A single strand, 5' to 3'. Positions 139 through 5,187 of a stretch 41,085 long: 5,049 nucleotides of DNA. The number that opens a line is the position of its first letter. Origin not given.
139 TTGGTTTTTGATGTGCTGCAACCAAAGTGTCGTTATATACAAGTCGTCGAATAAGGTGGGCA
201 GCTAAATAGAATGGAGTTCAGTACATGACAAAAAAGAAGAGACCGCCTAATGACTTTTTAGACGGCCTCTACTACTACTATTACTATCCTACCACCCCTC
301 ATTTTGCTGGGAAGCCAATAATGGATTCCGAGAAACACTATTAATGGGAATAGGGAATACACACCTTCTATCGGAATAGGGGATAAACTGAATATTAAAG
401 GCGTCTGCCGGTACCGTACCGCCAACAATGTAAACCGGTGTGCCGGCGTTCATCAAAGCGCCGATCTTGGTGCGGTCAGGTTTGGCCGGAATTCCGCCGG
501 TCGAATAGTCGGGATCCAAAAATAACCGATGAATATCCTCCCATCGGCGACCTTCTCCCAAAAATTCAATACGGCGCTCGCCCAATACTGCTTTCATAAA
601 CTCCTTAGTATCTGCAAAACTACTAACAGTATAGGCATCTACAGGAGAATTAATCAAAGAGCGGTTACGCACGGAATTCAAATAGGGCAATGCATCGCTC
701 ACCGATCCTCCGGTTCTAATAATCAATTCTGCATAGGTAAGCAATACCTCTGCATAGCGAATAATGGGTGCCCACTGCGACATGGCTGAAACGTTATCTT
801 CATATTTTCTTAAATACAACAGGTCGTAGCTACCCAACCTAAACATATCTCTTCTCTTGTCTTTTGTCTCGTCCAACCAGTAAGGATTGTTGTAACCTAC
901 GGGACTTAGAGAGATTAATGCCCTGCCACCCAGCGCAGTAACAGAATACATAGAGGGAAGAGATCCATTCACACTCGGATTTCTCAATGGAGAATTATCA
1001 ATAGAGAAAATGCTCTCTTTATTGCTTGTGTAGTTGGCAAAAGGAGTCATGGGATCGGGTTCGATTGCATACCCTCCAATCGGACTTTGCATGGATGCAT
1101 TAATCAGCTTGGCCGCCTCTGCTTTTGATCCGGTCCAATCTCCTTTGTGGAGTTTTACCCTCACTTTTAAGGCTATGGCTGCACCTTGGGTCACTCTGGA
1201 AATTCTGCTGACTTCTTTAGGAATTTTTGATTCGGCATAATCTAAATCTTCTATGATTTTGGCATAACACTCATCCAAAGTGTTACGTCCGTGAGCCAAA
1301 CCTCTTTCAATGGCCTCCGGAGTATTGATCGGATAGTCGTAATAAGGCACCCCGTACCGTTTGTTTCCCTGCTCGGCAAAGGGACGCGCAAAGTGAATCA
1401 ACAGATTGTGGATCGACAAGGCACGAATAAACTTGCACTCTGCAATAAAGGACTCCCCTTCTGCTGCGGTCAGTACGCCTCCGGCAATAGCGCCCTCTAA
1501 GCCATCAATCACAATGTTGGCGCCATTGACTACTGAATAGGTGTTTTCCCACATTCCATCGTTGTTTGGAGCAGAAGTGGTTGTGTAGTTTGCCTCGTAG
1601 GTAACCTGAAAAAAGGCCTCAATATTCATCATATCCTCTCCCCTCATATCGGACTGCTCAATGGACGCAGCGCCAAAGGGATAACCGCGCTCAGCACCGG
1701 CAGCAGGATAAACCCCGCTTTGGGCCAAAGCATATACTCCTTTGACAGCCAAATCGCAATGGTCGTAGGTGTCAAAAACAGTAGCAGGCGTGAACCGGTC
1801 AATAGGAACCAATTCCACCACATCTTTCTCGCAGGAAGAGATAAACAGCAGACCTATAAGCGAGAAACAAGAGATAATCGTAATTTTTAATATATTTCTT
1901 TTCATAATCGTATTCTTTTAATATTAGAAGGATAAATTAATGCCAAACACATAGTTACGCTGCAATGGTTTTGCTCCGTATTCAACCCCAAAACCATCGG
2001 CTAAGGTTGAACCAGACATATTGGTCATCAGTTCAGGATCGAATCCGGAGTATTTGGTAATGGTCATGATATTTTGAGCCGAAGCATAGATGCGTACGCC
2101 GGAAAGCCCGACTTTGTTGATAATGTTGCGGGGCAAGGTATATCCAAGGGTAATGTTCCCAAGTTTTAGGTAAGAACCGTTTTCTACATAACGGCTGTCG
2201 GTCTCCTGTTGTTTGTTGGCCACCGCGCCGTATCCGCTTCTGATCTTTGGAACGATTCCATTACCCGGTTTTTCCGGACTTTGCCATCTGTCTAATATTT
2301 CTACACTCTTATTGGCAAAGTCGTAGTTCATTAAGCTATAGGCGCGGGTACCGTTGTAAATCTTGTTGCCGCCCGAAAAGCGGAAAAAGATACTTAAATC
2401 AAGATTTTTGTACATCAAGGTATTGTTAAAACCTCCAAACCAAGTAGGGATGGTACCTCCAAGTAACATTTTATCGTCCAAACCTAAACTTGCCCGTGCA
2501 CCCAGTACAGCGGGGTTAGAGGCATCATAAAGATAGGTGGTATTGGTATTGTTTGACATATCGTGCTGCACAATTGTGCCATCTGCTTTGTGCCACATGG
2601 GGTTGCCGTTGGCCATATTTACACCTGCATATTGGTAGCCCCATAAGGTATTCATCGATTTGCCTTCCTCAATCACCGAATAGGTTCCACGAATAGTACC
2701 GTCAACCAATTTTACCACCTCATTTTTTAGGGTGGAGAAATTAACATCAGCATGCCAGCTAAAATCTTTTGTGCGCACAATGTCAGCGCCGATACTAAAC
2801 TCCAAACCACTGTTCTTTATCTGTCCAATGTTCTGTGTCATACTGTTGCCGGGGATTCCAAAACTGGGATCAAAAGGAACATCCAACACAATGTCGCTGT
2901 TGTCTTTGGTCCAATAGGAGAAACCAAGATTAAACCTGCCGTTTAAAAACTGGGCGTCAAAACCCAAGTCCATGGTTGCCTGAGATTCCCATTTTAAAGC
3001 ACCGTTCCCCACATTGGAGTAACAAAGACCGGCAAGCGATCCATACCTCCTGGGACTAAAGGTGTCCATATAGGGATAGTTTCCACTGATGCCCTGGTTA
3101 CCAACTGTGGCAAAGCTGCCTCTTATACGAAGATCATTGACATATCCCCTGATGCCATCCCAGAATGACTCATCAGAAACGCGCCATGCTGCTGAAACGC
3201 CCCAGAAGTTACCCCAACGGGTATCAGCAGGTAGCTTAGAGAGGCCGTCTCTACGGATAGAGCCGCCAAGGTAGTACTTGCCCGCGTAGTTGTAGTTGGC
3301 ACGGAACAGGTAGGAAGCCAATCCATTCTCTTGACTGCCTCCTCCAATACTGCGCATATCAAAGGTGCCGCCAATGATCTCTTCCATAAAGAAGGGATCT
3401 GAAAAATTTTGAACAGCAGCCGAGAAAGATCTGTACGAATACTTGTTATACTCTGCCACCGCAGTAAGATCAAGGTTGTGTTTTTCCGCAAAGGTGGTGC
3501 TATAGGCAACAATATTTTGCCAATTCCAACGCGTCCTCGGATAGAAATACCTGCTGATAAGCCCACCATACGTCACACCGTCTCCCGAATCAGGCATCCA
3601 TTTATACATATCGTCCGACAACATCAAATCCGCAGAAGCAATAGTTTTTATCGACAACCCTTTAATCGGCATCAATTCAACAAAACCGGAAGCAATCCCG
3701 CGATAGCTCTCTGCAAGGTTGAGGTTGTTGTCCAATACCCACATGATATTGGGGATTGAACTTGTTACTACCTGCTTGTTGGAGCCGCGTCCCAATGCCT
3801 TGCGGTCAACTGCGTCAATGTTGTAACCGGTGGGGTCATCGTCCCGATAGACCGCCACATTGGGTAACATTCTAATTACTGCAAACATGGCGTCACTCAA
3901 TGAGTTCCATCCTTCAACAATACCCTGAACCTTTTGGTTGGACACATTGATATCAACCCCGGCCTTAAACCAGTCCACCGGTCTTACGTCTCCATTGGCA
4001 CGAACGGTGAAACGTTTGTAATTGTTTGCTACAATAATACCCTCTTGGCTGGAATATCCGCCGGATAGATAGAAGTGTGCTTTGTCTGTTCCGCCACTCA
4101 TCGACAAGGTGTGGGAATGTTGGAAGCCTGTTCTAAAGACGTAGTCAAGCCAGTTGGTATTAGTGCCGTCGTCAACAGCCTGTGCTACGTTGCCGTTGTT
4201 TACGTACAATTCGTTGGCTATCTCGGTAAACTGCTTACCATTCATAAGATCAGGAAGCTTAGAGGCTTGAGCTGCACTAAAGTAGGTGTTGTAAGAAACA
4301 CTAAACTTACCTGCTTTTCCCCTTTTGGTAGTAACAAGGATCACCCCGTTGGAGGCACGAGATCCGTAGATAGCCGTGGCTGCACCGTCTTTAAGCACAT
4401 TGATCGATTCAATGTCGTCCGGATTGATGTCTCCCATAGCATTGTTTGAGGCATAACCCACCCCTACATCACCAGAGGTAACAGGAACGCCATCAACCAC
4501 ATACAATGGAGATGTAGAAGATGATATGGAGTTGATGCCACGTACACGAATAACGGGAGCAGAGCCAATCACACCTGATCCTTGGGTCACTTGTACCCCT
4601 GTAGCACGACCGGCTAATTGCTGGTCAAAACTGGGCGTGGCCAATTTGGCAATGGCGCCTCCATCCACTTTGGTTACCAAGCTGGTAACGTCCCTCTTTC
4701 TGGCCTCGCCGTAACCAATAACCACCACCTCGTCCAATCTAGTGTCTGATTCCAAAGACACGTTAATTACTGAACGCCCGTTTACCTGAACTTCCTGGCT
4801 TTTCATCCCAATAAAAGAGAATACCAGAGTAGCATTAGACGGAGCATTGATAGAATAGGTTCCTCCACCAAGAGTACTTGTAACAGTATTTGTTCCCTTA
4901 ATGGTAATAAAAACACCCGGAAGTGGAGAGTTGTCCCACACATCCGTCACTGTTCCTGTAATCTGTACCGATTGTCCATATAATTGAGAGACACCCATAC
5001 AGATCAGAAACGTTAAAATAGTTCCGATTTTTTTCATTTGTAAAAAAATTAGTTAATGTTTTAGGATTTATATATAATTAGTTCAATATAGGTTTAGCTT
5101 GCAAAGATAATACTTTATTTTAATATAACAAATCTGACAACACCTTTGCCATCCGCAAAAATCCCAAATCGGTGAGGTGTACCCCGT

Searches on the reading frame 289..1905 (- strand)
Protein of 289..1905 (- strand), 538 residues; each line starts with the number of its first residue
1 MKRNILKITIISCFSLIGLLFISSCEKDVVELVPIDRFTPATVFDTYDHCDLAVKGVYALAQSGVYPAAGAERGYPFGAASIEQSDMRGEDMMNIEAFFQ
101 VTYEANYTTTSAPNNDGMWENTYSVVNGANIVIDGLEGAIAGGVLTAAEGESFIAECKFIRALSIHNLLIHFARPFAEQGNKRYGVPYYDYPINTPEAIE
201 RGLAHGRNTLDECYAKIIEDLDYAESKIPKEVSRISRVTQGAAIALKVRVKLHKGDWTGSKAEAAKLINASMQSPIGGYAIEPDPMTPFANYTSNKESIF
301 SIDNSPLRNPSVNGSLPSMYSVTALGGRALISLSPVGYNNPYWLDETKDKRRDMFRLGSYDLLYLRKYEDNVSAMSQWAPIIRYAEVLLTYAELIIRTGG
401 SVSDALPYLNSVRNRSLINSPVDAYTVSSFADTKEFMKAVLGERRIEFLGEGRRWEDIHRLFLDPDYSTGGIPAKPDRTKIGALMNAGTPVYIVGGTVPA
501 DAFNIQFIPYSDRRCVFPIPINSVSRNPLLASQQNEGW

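Call 61: search_protein_families(library=pfam, proteins=[window:289-1905:-], max_evalue=0.00001)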
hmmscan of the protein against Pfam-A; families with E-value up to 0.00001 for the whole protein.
window:289-1905:- (538 aa): 2 families
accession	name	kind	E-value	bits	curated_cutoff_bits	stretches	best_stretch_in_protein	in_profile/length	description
PF07980.17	SusD_RagB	-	3.4e-25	89.7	23.1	1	367-538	144-297/297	SusD family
PF14322.12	SusD-like_3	-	2.1e-16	61.2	27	1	86-252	46-191/191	Starch-binding associating with outer membrane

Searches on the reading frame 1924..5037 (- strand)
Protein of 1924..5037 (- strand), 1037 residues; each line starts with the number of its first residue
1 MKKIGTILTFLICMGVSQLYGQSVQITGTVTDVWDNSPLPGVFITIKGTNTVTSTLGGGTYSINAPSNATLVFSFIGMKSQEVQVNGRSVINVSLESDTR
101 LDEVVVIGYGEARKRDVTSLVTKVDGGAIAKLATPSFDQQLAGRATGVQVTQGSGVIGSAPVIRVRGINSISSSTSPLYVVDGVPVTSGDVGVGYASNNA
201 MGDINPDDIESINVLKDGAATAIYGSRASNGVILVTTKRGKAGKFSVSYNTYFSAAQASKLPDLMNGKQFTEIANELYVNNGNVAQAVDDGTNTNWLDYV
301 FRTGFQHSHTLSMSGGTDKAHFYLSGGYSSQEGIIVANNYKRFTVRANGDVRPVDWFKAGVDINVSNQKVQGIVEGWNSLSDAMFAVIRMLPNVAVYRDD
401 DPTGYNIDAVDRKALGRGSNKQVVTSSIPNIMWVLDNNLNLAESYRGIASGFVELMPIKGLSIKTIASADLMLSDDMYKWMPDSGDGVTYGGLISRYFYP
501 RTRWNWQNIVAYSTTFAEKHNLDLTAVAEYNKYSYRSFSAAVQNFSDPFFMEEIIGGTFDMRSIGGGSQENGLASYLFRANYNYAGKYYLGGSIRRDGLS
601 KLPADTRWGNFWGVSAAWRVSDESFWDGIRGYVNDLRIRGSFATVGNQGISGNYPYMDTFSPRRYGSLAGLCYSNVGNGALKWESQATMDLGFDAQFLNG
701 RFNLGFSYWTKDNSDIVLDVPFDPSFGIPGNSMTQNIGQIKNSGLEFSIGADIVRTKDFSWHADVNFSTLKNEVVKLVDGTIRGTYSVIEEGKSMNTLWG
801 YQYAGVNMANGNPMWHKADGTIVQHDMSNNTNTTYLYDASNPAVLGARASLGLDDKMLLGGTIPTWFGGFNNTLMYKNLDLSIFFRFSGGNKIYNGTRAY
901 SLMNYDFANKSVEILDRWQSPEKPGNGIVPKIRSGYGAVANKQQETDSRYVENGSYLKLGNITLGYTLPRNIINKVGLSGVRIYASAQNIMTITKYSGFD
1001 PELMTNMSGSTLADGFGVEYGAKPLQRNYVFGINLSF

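Call 61: search_protein_families(library=pfam, proteins=[window:1924-5037:-], max_evalue=0.00001)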
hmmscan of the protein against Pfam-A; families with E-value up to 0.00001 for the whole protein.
window:1924-5037:- (1037 aa): 3 families
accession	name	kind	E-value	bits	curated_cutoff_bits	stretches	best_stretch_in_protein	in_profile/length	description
PF07715.20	Plug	-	2.7e-17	63.6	23.9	1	114-232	2-107/107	TonB-dependent Receptor Plug Domain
PF13715.12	CarbopepD_reg_2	-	1.5e-14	54.2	32.2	1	26-106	1-88/88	CarboxypepD_reg-like domain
PF13620.12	CarboxypepD_reg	-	1.4e-08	35.4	32.3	1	25-95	1-81/82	Carboxypeptidase regulatory-like domain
